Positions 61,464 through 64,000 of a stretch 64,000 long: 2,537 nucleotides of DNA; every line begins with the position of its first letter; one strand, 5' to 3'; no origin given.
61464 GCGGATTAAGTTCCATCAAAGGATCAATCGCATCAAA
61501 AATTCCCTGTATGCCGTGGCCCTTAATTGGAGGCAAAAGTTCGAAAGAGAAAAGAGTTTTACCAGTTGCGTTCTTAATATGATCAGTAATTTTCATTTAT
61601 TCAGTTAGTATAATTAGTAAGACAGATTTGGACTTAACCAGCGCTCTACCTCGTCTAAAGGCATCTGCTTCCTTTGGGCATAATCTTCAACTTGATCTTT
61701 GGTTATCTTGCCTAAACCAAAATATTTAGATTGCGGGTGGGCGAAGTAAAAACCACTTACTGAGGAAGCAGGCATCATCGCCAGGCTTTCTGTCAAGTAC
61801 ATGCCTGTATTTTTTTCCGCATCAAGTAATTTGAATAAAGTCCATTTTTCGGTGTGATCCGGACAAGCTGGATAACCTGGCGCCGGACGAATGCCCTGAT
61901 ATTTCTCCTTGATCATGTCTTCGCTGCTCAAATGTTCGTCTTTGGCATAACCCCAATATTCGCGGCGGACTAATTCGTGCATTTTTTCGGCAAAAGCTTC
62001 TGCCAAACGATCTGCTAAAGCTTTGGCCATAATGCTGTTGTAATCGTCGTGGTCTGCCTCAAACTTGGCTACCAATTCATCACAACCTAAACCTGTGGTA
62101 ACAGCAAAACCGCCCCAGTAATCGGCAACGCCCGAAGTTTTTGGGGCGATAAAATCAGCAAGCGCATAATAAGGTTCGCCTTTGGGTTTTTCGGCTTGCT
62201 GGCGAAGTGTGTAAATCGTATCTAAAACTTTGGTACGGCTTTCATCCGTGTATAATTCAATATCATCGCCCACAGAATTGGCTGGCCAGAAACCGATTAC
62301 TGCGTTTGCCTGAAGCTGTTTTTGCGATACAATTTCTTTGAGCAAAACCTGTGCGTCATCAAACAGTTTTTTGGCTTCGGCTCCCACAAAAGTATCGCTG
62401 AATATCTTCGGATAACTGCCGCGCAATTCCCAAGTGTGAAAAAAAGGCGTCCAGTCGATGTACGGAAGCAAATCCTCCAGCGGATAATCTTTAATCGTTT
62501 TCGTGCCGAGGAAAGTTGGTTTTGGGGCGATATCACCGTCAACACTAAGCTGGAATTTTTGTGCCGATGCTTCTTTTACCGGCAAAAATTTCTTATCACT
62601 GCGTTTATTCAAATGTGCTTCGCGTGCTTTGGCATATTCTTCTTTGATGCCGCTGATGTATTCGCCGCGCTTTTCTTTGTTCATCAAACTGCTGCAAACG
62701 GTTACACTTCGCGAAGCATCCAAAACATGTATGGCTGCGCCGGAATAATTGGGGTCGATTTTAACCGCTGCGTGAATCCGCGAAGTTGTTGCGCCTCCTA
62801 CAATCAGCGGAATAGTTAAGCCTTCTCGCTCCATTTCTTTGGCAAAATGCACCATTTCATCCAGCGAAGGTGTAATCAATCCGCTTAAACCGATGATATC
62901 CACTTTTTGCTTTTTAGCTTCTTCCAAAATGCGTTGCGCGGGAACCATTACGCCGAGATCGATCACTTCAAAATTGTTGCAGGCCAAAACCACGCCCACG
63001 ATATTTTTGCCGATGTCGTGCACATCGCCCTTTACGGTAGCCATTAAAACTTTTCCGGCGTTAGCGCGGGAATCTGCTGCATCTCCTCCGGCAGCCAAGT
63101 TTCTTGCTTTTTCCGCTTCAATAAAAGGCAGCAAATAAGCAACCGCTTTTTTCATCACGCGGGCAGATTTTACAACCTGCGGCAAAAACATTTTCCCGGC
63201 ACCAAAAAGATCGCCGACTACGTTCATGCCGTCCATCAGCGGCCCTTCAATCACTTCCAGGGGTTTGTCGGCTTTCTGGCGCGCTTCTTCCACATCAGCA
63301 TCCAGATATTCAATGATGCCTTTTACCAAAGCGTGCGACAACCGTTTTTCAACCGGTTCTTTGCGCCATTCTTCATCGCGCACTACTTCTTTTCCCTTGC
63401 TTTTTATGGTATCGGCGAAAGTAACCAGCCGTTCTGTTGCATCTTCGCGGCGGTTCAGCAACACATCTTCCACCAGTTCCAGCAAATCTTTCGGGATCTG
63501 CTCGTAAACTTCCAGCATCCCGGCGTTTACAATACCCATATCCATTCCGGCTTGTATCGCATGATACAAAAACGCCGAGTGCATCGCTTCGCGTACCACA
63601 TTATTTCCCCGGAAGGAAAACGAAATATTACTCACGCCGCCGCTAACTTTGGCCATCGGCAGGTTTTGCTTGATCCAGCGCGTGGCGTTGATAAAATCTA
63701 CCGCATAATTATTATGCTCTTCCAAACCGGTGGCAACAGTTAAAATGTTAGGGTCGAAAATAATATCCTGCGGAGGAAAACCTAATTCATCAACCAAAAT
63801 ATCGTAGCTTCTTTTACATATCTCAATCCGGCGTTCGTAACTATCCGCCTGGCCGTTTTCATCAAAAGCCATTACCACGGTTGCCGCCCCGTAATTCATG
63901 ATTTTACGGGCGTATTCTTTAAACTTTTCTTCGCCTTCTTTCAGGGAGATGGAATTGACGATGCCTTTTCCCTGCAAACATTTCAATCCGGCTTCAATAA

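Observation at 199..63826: Hyper-abundant oriented oligomer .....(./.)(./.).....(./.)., about one copy per kb in spacers and inside unrelated genes: candidate DNA-uptake-type signal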

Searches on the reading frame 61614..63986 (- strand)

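Call 63: search_protein_families(library=pfam, max_evalue=0.00001, proteins=[window:61614-63986:-])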
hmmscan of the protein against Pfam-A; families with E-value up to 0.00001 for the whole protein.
window:61614-63986:- (790 aa): 4 families
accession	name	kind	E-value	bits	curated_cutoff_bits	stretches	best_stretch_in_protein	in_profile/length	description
PF02965.22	Met_synt_B12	-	5.6e-134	446.2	25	1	503-774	2-273/273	Vitamin B12 dependent methionine synthase, activation domain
PF00809.28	Pterin_bind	-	2.5e-33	116.2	25.5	1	5-154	92-244/244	Pterin binding enzyme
PF02607.22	B12-binding_2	-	2.8e-26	92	23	1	213-285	2-73/74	B12 binding domain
PF02310.24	B12-binding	-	6.9e-20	71.5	32.1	1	311-401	1-91/121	B12 binding domain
